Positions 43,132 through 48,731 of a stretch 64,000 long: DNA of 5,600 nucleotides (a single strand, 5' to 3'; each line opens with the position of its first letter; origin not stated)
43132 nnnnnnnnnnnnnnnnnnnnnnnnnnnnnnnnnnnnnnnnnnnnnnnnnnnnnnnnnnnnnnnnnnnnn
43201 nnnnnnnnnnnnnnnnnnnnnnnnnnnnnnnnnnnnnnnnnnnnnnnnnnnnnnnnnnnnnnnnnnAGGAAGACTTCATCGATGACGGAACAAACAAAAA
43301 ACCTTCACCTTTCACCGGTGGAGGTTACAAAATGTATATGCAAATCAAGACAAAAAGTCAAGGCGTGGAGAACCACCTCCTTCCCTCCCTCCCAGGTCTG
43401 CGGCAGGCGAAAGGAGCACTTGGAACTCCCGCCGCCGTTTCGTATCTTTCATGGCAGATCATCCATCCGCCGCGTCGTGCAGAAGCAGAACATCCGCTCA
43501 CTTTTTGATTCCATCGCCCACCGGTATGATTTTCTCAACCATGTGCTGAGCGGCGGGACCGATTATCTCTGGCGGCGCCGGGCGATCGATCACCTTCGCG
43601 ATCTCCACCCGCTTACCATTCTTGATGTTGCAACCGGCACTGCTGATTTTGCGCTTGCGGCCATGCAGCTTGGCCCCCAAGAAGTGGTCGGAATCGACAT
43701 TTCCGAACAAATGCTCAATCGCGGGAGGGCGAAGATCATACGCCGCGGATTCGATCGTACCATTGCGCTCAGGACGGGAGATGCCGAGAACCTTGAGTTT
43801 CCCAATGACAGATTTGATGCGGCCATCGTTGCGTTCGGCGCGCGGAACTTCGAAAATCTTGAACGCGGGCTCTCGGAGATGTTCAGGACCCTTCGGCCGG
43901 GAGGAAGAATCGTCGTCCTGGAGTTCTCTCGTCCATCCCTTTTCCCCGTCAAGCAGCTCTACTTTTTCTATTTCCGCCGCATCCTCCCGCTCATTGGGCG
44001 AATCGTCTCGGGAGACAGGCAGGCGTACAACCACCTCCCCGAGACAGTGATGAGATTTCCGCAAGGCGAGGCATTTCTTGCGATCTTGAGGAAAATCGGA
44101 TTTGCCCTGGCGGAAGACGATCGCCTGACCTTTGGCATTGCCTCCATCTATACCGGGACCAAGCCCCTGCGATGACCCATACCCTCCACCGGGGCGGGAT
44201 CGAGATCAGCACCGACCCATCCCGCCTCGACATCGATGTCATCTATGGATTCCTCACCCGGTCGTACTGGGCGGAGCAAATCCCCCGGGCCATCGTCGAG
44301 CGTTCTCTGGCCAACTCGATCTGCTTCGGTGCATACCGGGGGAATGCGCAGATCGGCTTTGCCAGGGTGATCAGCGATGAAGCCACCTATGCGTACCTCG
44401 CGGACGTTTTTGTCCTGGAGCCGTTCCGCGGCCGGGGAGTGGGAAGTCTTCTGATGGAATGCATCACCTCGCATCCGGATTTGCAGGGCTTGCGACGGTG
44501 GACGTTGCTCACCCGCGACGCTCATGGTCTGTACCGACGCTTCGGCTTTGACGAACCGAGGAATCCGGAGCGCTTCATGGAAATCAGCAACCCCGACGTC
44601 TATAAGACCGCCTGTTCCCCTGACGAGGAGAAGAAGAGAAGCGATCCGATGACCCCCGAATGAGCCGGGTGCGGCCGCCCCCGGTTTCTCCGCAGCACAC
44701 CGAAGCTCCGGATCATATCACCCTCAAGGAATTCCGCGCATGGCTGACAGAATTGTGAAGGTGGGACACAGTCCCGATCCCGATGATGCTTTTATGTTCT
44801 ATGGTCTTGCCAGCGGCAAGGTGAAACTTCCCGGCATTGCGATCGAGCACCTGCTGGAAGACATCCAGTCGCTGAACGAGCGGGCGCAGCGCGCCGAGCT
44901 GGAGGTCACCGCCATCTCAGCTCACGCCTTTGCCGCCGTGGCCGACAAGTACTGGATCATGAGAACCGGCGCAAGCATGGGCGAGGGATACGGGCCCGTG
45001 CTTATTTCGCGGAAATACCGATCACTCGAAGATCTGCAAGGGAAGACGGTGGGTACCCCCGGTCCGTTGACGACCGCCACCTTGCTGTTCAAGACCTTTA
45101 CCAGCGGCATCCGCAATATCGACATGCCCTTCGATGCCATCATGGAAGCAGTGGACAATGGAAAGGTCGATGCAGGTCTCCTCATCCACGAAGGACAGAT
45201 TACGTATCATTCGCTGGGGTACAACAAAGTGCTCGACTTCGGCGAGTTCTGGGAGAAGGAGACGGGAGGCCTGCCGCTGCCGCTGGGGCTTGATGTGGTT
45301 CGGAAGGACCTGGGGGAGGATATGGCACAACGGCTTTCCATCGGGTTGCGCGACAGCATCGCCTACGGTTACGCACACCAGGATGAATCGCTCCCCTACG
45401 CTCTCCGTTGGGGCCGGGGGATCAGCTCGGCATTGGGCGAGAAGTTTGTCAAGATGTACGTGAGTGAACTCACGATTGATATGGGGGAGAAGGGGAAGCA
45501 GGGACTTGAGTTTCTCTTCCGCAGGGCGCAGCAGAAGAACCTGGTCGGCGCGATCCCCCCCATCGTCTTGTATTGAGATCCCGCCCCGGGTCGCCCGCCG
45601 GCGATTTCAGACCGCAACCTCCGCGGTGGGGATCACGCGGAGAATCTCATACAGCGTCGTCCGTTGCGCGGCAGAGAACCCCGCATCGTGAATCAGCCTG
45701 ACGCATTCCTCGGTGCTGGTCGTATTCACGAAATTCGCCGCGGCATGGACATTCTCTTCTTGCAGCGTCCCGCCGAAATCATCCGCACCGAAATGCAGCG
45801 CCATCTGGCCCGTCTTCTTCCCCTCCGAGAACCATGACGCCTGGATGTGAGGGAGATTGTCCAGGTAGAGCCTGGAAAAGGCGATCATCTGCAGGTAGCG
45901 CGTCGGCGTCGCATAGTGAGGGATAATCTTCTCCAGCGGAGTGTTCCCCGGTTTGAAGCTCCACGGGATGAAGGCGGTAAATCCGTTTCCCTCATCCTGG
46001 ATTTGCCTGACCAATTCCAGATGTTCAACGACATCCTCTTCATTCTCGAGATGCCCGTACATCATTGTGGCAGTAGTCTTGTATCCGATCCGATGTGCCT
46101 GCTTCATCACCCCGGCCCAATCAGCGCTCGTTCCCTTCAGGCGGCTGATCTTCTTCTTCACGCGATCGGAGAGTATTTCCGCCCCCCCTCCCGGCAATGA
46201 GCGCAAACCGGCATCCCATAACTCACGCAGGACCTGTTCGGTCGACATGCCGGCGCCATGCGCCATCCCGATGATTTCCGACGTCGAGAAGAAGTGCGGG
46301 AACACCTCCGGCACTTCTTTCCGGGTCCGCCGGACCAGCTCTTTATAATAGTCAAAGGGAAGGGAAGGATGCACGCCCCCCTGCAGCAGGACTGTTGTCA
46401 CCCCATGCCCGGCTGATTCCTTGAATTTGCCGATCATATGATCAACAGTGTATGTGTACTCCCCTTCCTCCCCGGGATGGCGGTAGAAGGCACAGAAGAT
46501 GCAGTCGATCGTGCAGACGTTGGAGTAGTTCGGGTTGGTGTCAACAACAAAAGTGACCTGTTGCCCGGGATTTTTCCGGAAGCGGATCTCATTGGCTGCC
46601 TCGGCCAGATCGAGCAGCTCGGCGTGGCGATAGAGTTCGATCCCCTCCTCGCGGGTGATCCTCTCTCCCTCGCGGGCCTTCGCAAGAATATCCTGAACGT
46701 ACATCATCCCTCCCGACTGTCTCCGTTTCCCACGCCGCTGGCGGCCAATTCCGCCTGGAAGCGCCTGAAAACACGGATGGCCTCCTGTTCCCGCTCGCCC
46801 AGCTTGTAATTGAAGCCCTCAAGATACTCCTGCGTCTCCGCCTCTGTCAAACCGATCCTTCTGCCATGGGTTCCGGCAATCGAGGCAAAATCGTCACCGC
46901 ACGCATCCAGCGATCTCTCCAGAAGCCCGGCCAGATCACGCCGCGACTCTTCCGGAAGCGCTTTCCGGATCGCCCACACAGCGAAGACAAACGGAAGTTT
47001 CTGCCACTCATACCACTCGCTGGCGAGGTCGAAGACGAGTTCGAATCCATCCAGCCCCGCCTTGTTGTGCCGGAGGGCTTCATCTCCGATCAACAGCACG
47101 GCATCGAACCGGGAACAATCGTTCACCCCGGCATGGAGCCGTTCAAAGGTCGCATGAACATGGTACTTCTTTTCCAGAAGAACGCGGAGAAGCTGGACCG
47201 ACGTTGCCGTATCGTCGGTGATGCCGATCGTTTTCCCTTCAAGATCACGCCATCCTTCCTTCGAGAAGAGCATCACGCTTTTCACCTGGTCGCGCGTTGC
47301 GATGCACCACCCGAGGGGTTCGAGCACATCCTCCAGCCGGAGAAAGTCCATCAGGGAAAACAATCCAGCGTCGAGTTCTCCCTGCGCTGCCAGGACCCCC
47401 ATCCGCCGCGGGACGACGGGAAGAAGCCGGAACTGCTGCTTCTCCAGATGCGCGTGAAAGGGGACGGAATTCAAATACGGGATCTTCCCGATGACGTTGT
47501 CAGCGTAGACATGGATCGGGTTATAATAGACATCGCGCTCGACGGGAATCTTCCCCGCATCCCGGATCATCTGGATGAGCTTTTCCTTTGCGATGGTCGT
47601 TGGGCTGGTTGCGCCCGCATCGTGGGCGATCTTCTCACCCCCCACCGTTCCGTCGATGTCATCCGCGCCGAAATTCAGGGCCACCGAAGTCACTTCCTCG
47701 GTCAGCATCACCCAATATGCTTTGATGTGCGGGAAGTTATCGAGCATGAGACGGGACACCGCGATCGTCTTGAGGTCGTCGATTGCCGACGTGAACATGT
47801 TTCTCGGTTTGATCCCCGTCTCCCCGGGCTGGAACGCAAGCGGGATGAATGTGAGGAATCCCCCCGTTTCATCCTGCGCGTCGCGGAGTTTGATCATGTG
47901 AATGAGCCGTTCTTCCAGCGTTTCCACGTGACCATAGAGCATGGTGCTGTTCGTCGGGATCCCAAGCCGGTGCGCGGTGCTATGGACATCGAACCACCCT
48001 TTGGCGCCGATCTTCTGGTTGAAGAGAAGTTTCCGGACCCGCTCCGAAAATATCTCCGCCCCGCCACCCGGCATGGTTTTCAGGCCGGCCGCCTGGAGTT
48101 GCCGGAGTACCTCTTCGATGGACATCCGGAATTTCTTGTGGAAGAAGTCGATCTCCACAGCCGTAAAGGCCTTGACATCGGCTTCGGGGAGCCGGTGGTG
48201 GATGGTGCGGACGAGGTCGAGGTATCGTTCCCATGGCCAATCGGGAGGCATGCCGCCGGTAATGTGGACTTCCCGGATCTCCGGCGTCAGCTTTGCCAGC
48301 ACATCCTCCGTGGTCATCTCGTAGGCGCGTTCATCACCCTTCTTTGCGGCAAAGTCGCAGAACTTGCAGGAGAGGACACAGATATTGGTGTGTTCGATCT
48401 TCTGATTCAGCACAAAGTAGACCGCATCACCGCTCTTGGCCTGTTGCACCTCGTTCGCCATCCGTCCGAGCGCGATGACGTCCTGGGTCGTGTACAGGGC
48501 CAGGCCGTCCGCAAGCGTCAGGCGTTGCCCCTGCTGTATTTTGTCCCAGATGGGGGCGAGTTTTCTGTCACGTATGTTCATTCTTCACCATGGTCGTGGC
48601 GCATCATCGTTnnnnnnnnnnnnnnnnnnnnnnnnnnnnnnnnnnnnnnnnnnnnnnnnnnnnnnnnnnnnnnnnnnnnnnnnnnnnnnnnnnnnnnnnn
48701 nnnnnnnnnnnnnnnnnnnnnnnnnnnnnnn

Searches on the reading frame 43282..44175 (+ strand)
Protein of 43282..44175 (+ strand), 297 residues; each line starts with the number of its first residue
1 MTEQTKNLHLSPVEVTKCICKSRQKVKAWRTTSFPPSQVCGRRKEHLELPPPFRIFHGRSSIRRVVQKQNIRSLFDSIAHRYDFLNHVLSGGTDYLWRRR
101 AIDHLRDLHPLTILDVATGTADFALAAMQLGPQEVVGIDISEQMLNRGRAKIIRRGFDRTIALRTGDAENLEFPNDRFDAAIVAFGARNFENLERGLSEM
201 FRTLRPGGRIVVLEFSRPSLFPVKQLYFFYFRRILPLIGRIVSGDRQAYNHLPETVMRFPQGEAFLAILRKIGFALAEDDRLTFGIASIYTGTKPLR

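Call 13: search_protein_families(library=pfam, proteins=[window:43282-44175:+], max_evalue=0.001)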
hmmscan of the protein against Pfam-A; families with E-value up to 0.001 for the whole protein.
window:43282-44175:+ (297 aa): 8 families
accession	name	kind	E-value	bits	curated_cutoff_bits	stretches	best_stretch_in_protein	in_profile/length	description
PF01209.24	Ubie_methyltran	-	7.6e-59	199.3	20.1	1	65-294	3-233/233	ubiE/COQ5 methyltransferase family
PF13649.12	Methyltransf_25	-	1.3e-19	71.1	27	1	113-208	1-97/97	Methyltransferase domain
PF08241.18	Methyltransf_11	-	1.3e-18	67.9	21.2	1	114-212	1-95/95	Methyltransferase domain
PF13847.12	Methyltransf_31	-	2.3e-15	57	27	1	112-216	6-113/145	Methyltransferase domain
PF08242.18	Methyltransf_12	-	4.6e-11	43.8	30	1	114-210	1-98/98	Methyltransferase domain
PF13489.12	Methyltransf_23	-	1.7e-10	41.3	27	1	107-276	20-161/164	Methyltransferase domain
PF06325.19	PrmA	-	7.9e-05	22.7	22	1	111-164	163-216/296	Ribosomal protein L11 methyltransferase (PrmA)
PF02353.26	CMAS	-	0.00069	19.5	27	1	111-212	64-164/273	Mycolic acid cyclopropane synthetase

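Call 64: search_protein_families(library=ncbifam, proteins=[window:43282-44175:+], max_evalue=0.00001)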
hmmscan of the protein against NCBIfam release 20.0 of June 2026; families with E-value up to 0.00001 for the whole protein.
window:43282-44175:+ (297 aa): 23 families
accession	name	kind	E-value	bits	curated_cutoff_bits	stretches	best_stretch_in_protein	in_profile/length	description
TIGR01934.1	MenG_MenH_UbiE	subfamily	1.2e-67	227.5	158.35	1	71-294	1-223/223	ubiquinone/menaquinone biosynthesis methyltransferase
NF001244.0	PRK00216.1-5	equivalog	2.3e-64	216.9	216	1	67-294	6-235/236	bifunctional demethylmenaquinone methyltransferase/2-methoxy-6-polyprenyl-1,4-benzoquinol methylase UbiE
NF052510.1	methyltran_MpqE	exception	1.8e-60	204.2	335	1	68-294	5-234/234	methyl-plastoquinone biosynthesis methyltransferase MpqE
NF001242.0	PRK00216.1-3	equivalog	9e-52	176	351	1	67-294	26-257/258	bifunctional demethylmenaquinone methyltransferase/2-methoxy-6-polyprenyl-1,4-benzoquinol methylase UbiE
NF001241.0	PRK00216.1-2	equivalog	7.3e-51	173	327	1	67-295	9-230/231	demethylmenaquinone methyltransferase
NF001240.0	PRK00216.1-1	equivalog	1.5e-49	168.3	378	1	61-294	15-250/251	bifunctional demethylmenaquinone methyltransferase/2-methoxy-6-polyprenyl-1,4-benzoquinol methylase UbiE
NF001243.0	PRK00216.1-4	equivalog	2.9e-46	157.7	235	1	67-295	5-234/237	demethylmenaquinone methyltransferase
TIGR02752.1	MenG_heptapren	equivalog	2.4e-44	151.6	419.85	1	68-294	4-231/231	demethylmenaquinone methyltransferase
NF043040.1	corrin_prot_MT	hypoth_equivalog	1.2e-18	67.4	180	1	75-242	8-176/216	corrinoid protein-associated methyltransferase CpaM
NF047649.1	MTase_UXPK_star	exception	2.2e-16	59.7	460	1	112-214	80-183/283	methyltransferase/UXPK-star double selenoprotein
NF041537.1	ArsM_AhpD_UU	exception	4.1e-15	55.4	510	1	112-213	79-181/345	arsenite methyltransferase/AhpD domain selenoprotein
NF004452.0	PRK05785.1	equivalog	1e-13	51.3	207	1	67-271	7-202/228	hypothetical protein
NF045882.1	PLipidMtase_Leg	equivalog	1.7e-12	47.6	390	1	70-237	5-167/207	phospholipid N-methyltransferase PmtA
NF041536.1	ArsM_DUF2284_UU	exception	2.1e-11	42.9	575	1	112-213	79-181/459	arsenite methyltransferase/DUF2284 domain selenoprotein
NF008823.0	PRK11873.1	subfamily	8.6e-11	41.8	263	1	112-213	80-182/272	arsenite methyltransferase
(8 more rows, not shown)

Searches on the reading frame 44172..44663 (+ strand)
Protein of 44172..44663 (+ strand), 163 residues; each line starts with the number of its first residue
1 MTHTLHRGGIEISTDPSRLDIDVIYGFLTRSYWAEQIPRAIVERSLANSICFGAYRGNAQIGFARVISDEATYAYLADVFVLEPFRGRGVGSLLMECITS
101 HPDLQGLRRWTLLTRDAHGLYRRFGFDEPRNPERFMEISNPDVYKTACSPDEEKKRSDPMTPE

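Call 13: search_protein_families(library=pfam, proteins=[window:44172-44663:+], max_evalue=0.001)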
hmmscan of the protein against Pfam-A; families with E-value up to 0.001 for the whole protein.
window:44172-44663:+ (163 aa): 3 families
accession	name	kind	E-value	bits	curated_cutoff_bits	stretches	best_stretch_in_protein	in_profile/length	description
PF13508.13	Acetyltransf_7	-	3.4e-14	53.4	27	1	48-127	2-83/84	Acetyltransferase (GNAT) domain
PF00583.31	Acetyltransf_1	-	3e-12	47.3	20.7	1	35-126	16-116/116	Acetyltransferase (GNAT) family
PF13673.13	Acetyltransf_10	-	9.1e-08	32.6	23.6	1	35-129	15-110/128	Acetyltransferase (GNAT) domain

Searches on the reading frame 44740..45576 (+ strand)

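Call 13: search_protein_families(library=pfam, proteins=[window:44740-45576:+], max_evalue=0.001)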
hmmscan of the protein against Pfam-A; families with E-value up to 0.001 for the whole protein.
window:44740-45576:+ (278 aa): 1 family
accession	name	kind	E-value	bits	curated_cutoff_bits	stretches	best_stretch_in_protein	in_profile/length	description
PF02621.19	VitK2_biosynth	-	1.9e-70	237.6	26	1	7-264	2-251/252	Menaquinone biosynthesis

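Call 64: search_protein_families(library=ncbifam, proteins=[window:44740-45576:+], max_evalue=0.00001)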
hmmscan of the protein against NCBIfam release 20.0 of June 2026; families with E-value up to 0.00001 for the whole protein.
window:44740-45576:+ (278 aa): 0 families

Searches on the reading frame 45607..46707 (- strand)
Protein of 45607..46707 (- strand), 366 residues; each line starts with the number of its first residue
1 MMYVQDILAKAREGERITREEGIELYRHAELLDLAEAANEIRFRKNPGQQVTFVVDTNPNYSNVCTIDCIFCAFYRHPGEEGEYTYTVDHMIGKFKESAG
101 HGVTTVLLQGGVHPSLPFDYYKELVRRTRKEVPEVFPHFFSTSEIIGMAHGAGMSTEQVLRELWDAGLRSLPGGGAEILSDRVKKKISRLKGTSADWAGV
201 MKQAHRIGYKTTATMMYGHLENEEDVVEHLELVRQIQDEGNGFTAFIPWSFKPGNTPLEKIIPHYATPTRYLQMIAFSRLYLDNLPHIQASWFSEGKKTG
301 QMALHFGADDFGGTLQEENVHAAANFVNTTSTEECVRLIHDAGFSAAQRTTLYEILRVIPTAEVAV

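Call 13: search_protein_families(library=pfam, proteins=[window:45607-46707:-], max_evalue=0.001)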
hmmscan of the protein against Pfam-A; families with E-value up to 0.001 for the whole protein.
window:45607-46707:- (366 aa): 2 families
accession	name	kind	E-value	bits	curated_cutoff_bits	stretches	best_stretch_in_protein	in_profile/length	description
PF19288.4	CofH_C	-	9.3e-30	103.5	27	1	241-357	2-120/125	CofH/MqnC C-terminal region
PF04055.27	Radical_SAM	-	4e-22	79.6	29.5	1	61-233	3-166/166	Radical SAM superfamily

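Call 64: search_protein_families(library=ncbifam, proteins=[window:45607-46707:-], max_evalue=0.00001)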
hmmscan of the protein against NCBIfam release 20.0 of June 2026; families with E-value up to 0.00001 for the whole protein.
window:45607-46707:- (366 aa): 12 families
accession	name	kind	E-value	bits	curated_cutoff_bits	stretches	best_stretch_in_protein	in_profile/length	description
TIGR03699.1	menaquin_MqnC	equivalog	2.6e-135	450.7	428.1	1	15-356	1-342/342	cyclic dehypoxanthinyl futalosine synthase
NF006277.0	PRK08445.1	equivalog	1.5e-108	362.7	576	1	15-357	2-346/348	dehypoxanthine futalosine cyclase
TIGR00423.1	TIGR00423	subfamily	4.1e-101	338.3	260.25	1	51-356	1-310/310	CofH family radical SAM protein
TIGR03700.1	mena_SCO4494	equivalog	3.8e-100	335.2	434.55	1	7-355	1-350/351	aminofutalosine synthase MqnE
NF005609.0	PRK07360.1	equivalog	2e-96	323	426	1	3-358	7-370/374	7,8-didemethyl-8-hydroxy-5-deazariboflavin synthase subunit CofH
TIGR03551.1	F420_cofH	equivalog_domain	1.3e-92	310.3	374.1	1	18-355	2-344/345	5-amino-6-(D-ribitylamino)uracil--L-tyrosine 4-hydroxyphenyl transferase CofH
NF006687.0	PRK09234.1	equivalog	5.4e-80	269.6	1018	1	7-356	482-837/849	bifunctional FO biosynthesis protein CofGH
NF006276.0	PRK08444.1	equivalog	1.5e-67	228.2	560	1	6-357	2-351/353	aminofutalosine synthase MqnE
NF004580.0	PRK05926.1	equivalog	3e-51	174.8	583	1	5-325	16-339/370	hypothetical protein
NF004884.0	PRK06245.1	equivalog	1.7e-08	33.7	209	0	202-354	163-312/340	7,8-didemethyl-8-hydroxy-5-deazariboflavin synthase subunit CofG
TIGR03956.1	rSAM_HydE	equivalog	4.2e-08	32.8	254.6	0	34-135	31-129/340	[FeFe] hydrogenase H-cluster radical SAM maturase HydE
TIGR03550.1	F420_cofG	equivalog_domain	1.9e-07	30.6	213.35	1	62-353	11-304/322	7,8-didemethyl-8-hydroxy-5-deazariboflavin synthase CofG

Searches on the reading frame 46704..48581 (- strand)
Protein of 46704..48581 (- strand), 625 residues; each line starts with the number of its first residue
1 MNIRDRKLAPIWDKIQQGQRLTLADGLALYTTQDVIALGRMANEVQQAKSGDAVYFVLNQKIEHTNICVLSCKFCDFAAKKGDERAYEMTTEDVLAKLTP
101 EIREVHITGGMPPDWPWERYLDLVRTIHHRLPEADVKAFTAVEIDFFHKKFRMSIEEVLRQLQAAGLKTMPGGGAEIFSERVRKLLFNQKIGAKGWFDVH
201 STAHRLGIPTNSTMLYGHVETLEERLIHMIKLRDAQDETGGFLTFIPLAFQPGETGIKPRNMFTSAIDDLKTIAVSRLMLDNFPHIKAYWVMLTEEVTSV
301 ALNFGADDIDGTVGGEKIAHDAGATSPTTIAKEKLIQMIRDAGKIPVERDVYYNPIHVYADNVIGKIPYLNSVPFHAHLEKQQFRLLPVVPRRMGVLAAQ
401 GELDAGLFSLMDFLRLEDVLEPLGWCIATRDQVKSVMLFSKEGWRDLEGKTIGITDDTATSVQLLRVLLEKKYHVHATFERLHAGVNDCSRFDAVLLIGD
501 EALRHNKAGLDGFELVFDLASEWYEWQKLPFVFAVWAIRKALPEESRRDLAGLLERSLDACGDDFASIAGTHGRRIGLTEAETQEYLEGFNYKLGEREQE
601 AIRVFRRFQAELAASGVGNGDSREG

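Call 72: search_protein_families(library=ncbifam, proteins=[window:46704-48581:-], max_evalue=0.001)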
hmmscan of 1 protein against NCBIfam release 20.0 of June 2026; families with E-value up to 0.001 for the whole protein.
window:46704-48581:- (625 aa): 15 families
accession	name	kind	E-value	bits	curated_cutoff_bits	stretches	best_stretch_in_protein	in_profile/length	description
TIGR03700.1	mena_SCO4494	equivalog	1.6e-139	464.7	434.55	1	11-356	1-351/351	aminofutalosine synthase MqnE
NF006276.0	PRK08444.1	equivalog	5.8e-104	347.9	560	1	11-359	3-353/353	aminofutalosine synthase MqnE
TIGR03699.1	menaquin_MqnC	equivalog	9.2e-104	346.9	428.1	1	20-355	2-341/342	cyclic dehypoxanthinyl futalosine synthase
TIGR00423.1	TIGR00423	subfamily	1e-101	340.3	260.25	1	54-355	1-309/310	CofH family radical SAM protein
TIGR03551.1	F420_cofH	equivalog_domain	5.1e-91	305.1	374.1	1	28-356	8-345/345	5-amino-6-(D-ribitylamino)uracil--L-tyrosine 4-hydroxyphenyl transferase CofH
NF005609.0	PRK07360.1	equivalog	9.5e-90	301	426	1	7-358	7-370/374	7,8-didemethyl-8-hydroxy-5-deazariboflavin synthase subunit CofH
NF006687.0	PRK09234.1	equivalog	7.5e-76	255.9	1018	1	10-357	481-838/849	bifunctional FO biosynthesis protein CofGH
NF006277.0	PRK08445.1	equivalog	1.8e-74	250.7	576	1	20-357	3-346/348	dehypoxanthine futalosine cyclase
NF004580.0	PRK05926.1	equivalog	2.8e-69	234.1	583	1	7-347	14-363/370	hypothetical protein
TIGR03957.1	rSAM_HmdB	equivalog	2.3e-07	30.3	320.9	1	199-343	173-312/317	5,10-methenyltetrahydromethanopterin hydrogenase cofactor biosynthesis protein HmdB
TIGR03550.1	F420_cofG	equivalog_domain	5.6e-07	29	213.35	0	201-311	156-265/322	7,8-didemethyl-8-hydroxy-5-deazariboflavin synthase CofG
TIGR03977.1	rSAM_pair_HxsC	equivalog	7.7e-06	25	267.9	1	64-159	31-124/292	His-Xaa-Ser system radical SAM maturase HxsC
NF004884.0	PRK06245.1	equivalog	1.9e-05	23.7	209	0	46-108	3-67/340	7,8-didemethyl-8-hydroxy-5-deazariboflavin synthase subunit CofG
TIGR03910.1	pyrrolys_PylB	equivalog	6.6e-05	22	348.2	1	7-282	4-270/347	methylornithine synthase PylB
TIGR03956.1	rSAM_HydE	equivalog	0.00046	19.5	254.6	1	14-135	4-130/340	[FeFe] hydrogenase H-cluster radical SAM maturase HydE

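Call 73: search_protein_families(library=pfam, proteins=[window:46704-48581:-], max_evalue=0.001)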
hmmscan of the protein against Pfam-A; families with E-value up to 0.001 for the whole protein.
window:46704-48581:- (625 aa): 3 families
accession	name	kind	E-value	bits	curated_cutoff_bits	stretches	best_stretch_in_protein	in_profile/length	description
PF02621.19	VitK2_biosynth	-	1.2e-49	169.5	26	1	364-609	3-250/252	Menaquinone biosynthesis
PF04055.27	Radical_SAM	-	9.7e-17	62.1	29.5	1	62-225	1-159/166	Radical SAM superfamily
PF19288.4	CofH_C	-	1.5e-14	54.3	27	1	241-355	3-118/125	CofH/MqnC C-terminal region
